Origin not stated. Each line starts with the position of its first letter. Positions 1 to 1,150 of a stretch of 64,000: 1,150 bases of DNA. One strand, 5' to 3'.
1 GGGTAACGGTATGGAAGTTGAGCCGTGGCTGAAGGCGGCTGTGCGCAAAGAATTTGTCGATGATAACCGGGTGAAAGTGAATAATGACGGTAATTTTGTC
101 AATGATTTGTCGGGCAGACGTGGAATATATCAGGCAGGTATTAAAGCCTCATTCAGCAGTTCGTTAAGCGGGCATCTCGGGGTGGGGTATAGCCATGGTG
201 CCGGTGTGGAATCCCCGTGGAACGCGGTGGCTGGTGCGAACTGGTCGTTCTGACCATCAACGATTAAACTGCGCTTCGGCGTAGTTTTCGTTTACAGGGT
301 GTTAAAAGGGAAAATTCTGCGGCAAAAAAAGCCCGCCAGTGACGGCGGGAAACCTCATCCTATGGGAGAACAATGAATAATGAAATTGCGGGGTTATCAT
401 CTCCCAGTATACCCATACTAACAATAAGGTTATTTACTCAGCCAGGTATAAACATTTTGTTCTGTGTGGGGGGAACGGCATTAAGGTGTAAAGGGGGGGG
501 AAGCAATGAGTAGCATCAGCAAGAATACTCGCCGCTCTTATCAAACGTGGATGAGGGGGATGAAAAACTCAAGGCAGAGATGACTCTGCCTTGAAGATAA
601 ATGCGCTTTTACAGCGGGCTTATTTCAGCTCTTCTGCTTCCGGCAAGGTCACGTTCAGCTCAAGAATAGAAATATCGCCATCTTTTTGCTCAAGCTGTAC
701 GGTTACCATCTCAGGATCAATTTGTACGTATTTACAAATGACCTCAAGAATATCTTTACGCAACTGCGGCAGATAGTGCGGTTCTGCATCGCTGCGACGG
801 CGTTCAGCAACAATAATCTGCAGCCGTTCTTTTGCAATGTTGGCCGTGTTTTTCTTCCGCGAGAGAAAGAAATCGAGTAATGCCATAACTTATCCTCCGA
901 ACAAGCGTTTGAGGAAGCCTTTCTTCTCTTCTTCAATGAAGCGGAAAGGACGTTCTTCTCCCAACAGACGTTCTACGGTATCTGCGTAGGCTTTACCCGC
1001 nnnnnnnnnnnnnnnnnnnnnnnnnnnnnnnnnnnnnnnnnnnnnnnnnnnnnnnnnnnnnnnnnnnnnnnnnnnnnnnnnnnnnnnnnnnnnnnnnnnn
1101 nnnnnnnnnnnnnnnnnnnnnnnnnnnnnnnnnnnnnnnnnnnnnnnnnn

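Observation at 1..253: Autotransporter C-terminal fragment at the window edge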

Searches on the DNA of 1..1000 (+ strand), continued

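Call 32: search_dna_similar(query=window:254-328:+, collection=ecoli_genomes, mode=near, max_rows=12, rows=spread)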
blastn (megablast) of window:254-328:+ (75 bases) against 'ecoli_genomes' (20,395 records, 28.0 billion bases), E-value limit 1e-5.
Records with a match: 4254; places in all: 4258; records where one place covers at least 80% of the query: 4254.
Genomes with a match: 4253 of 5426; with a place that covers at least 80% of the query: 4253. Places per genome that has any: lowest 1, median 1, highest 2. On chromosomes: 4250 places; on plasmids: 8.
Best place of each record, by identity: >=99% 26; 95-99% 636; 90-95% 3592.
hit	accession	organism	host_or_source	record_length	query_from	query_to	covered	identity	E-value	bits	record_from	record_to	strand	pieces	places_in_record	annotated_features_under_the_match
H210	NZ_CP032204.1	Escherichia coli strain AR_0013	missing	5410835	1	75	100%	100.0%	1e-30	139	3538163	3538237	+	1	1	none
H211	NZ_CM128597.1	Escherichia coli strain E700025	Homo sapiens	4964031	1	75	100%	97.3%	3e-27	128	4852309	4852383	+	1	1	none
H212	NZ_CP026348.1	Escherichia coli strain 6FA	not applicable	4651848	1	75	100%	94.7%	6e-24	117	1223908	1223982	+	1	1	none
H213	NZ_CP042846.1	Escherichia coli strain JME64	not applicable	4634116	1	75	100%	94.7%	6e-24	117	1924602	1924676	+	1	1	none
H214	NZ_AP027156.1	Escherichia coli strain JNE181771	Homo sapiens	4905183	1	75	100%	94.7%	6e-24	117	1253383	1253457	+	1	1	none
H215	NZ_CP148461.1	Escherichia coli strain Z1323CEC0008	Chicken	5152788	1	75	100%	94.7%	6e-24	117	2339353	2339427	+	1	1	none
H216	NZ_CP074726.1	Escherichia coli strain SJ3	Homo sapiens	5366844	1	75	100%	94.7%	6e-24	117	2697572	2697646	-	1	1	none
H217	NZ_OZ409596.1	Escherichia coli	Canis lupus familiaris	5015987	1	75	100%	94.7%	6e-24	117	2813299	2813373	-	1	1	none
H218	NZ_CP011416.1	Escherichia coli strain CFSAN029787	Homo sapiens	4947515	1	75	100%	93.3%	3e-22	111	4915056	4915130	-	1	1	none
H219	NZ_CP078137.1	Escherichia coli strain Sx181-0-1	urine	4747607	1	75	100%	93.3%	3e-22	111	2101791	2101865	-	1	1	none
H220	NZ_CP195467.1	Escherichia coli strain 22AR0322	Homo sapiens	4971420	1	75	100%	93.3%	3e-22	111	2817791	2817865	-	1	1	none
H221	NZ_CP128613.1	Escherichia coli strain WL297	Homo sapiens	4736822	10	75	88%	95.5%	1e-20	106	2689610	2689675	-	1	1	none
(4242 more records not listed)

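Call 33: get_annotated_region(hit=H195, flank=400)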
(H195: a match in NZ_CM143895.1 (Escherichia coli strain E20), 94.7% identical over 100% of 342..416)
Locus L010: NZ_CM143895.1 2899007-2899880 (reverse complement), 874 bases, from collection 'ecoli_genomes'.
description: Escherichia coli strain E20 chromosome, whole genome shotgun sequence
organism: Escherichia coli strain E20 (NCBI taxid 562)
replicon: chromosome; assembly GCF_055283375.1
host: Homo sapiens; source: urine sample; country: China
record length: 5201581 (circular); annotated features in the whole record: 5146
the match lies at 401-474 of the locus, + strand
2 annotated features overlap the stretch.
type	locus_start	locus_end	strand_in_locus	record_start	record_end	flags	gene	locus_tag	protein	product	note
CDS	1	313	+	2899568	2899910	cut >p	-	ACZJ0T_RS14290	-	autotransporter outer membrane beta-barrel domain-containing protein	frameshifted; incomplete; partial in the middle of a contig; missing N-terminus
CDS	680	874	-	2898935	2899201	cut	minE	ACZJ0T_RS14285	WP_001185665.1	cell division topological specificity factor MinE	-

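Call 34: get_annotated_region(hit=H196, flank=400)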
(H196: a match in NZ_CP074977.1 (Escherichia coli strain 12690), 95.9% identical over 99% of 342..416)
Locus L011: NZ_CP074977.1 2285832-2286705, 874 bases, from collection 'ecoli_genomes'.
description: Escherichia coli strain 12690 chromosome, complete genome
organism: Escherichia coli strain 12690 (NCBI taxid 562)
replicon: chromosome; assembly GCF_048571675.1
host: Homo sapiens; source: missing; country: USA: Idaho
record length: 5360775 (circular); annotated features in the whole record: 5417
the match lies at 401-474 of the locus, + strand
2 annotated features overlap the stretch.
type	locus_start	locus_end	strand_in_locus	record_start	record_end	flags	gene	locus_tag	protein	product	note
CDS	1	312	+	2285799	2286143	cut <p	-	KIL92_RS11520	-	autotransporter outer membrane beta-barrel domain-containing protein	incomplete; partial in the middle of a contig; missing N-terminus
CDS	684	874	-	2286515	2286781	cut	minE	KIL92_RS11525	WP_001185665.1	cell division topological specificity factor MinE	-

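Call 35: get_annotated_region(hit=H194, flank=400)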
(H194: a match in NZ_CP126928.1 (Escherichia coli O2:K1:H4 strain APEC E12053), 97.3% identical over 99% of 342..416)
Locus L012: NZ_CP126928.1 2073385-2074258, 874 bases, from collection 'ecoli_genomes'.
description: Escherichia coli O2:K1:H4 strain APEC E12053 chromosome, complete genome
organism: Escherichia coli O2:K1:H4 strain APEC E12053 (NCBI taxid 3050626)
replicon: chromosome; assembly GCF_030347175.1
host: Gallus gallus; source: Liver and air sac; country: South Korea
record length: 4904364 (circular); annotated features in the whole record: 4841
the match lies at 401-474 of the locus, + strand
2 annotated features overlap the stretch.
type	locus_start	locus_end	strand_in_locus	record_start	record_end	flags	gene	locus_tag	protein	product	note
CDS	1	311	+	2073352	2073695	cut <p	-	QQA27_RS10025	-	autotransporter outer membrane beta-barrel domain-containing protein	frameshifted; incomplete; partial in the middle of a contig; missing N-terminus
CDS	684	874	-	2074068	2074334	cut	minE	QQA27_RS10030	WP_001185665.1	cell division topological specificity factor MinE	-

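Call 36: get_annotated_region(hit=H209, flank=400)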
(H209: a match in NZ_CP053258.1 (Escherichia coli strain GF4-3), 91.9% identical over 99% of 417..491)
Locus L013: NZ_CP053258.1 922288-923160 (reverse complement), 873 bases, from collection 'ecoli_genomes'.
description: Escherichia coli strain GF4-3 chromosome, complete genome
organism: Escherichia coli strain GF4-3 (NCBI taxid 562)
replicon: chromosome; assembly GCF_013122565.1
host: Guinea fowl; source: Caecum; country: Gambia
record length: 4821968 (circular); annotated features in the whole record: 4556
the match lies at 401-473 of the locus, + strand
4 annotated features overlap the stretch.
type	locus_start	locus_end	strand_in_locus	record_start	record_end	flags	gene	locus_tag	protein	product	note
CDS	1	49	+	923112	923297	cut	ymgJ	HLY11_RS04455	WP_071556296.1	protein YmgJ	-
CDS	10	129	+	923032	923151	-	-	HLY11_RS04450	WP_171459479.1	ATPase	-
CDS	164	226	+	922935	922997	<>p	-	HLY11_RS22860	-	hypothetical protein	incomplete; partial in the middle of a contig; missing N-terminus and C-terminus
CDS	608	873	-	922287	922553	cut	minE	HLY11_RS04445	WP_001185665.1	cell division topological specificity factor MinE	-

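Call 57: search_rna_families(source=window, start=300, end=440, threshold=evalue, max_evalue=10)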
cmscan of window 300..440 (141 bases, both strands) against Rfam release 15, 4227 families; matches with E-value up to 10: 9.
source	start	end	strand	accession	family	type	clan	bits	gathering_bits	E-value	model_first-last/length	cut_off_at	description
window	325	427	-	RF01401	rseX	Gene; sRNA;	-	18.3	50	3.3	1-94/94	no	rseX Hfq binding RNA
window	327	398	-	RF00078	MicA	Gene; sRNA;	-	15.7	41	2.5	1-75/75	no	MicA sRNA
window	329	374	+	RF02824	LPR10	Gene; sRNA;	-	14.7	69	2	1-94/94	no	Legionella RNA 10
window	324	383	-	RF02837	anti-hemB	Gene; sRNA;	-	13.5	49.5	0.52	1-81/81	no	Burkholderia RNA 7 (anti-hemB)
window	325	405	-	RF01772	rnk_pseudo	Cis-reg; leader;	-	13.3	55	4.7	1-108/108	no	Pseudomonas rnk leader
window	324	402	-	RF02702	AgvB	Gene; sRNA;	-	13.2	56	2.5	1-62/62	no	Anti GcvB sRNA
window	326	400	-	RF02701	PsrR1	Gene; sRNA;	-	13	42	3.3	1-79/79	no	Photosynthesis regulatory RNA1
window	324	398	-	RF00057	RyhB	Gene; sRNA;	-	12.9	55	4.4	1-67/67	no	RyhB RNA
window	332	394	+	RF02932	Betaproteobacteria-1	Gene; sRNA;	-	11.5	49.4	3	1-120/120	no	Betaproteobacteria-1 RNA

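Call 58: search_dna_similar(query=L002:4900-10100:+, collection=ecoli_genomes, mode=near, max_rows=40, rows=spread)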
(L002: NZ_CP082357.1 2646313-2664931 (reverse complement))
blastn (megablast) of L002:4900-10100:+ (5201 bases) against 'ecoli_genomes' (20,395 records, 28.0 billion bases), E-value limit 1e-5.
Records with a match: 5435; places in all: 8555; records where one place covers at least 80% of the query: 424.
Genomes with a match: 5424 of 5426; with a place that covers at least 80% of the query: 424. Places per genome that has any: lowest 1, median 2, highest 3. On chromosomes: 8540 places; on plasmids: 15.
Best place of each record, by identity: >=99% 96; 95-99% 2927; 90-95% 2412.
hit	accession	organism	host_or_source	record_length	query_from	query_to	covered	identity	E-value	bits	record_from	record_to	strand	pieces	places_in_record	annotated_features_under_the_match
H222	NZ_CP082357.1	Escherichia coli strain VCSW7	Top soil and leaf litter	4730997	1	5201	100%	100.0%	0e+0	9605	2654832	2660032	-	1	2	ypjA: adhesin-like autotransporter YpjA/EhaD | ymgG: YMGG-like glycine zipper-containing protein | minE: cell division topological specificity factor MinE | minD: septum site-determining protein MinD | ymgJ: protein YmgJ | and 1 other names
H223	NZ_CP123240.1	Escherichia coli strain YZLc1-3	chicken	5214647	1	5201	100%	98.6%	0e+0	9360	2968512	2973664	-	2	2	ypjA: adhesin-like autotransporter YpjA/EhaD | ymgG: YMGG-like glycine zipper-containing protein | minE: cell division topological specificity factor MinE | minD: septum site-determining protein MinD | ymgJ: protein YmgJ | and 2 other names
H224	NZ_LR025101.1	Escherichia coli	-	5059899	1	5201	100%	97.8%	0e+0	9041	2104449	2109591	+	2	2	ypjA: adhesin-like autotransporter YpjA/EhaD | ymgG: YMGG-like glycine zipper-containing protein | minE: cell division topological specificity factor MinE | minD: septum site-determining protein MinD | ymgJ: hypothetical protein | and 1 other names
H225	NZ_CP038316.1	Escherichia coli O157:H7 strain NE92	bovine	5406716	1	5201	94%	96.7%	0e+0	8120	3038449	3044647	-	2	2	ypjA: adhesin-like autotransporter YpjA/EhaD | IS3-like element IS1203 family transposase | autotransporter outer membrane beta-barrel domain-containing protein | ymgG: YMGG-like glycine zipper-containing protein | minE: cell division topological specificity factor MinE | and 5 other names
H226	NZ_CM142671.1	Escherichia coli strain UID2309220003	Homo sapiens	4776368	559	4364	73%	92.3%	0e+0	5434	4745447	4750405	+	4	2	ypjA: adhesin-like autotransporter YpjA/EhaD | hypothetical protein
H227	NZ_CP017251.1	Escherichia coli strain NADC 5570/86-24/6564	not applicable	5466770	554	4364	73%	91.8%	0e+0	5382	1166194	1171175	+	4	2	ypjA: adhesin-like autotransporter YpjA/EhaD | hypothetical protein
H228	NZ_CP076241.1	Escherichia coli O157:H7 strain Vac_07.1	Rectal swab of live bovine cattle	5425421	554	4364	73%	91.8%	0e+0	5382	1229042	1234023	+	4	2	ypjA: adhesin-like autotransporter YpjA/EhaD | hypothetical protein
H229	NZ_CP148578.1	Escherichia coli strain Z1322HEC0005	Homo sapiens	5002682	554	4364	73%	91.7%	0e+0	5349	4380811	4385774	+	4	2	ypjA: adhesin-like autotransporter YpjA/EhaD | hypothetical protein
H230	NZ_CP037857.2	Escherichia coli BW25113 strain AM187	Homo sapiens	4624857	554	4364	73%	91.9%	0e+0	5330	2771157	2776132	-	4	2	ypjA: adhesin-like autotransporter YpjA/EhaD | hypothetical protein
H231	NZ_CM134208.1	Escherichia coli strain 126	Homo sapiens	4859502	554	4364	73%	91.8%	0e+0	5324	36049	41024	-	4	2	ypjA: adhesin-like autotransporter YpjA/EhaD | hypothetical protein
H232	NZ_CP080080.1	Escherichia coli strain 19SZHZ886Rt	Homo sapiens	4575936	554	4364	73%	92.2%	0e+0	5383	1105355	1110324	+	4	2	ypjA: adhesin-like autotransporter YpjA/EhaD | hypothetical protein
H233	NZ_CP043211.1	Escherichia coli O16:H48 strain PG20180050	mouse gut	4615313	554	4364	73%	91.9%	0e+0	5330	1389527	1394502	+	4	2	ypjA: adhesin-like autotransporter YpjA/EhaD | hypothetical protein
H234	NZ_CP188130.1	Escherichia coli strain TUM22762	Laboratory developed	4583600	554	4364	73%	91.9%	0e+0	5330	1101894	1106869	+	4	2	ypjA: adhesin-like autotransporter YpjA/EhaD | hypothetical protein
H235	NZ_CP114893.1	Escherichia coli strain CM13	not applicable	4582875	554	4364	73%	91.9%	0e+0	5325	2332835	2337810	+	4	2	ypjA: adhesin-like autotransporter YpjA/EhaD | hypothetical protein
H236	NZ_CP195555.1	Escherichia coli strain 25403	Homo sapiens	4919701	554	4364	73%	91.9%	0e+0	5319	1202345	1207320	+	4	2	ypjA: adhesin-like autotransporter YpjA/EhaD | hypothetical protein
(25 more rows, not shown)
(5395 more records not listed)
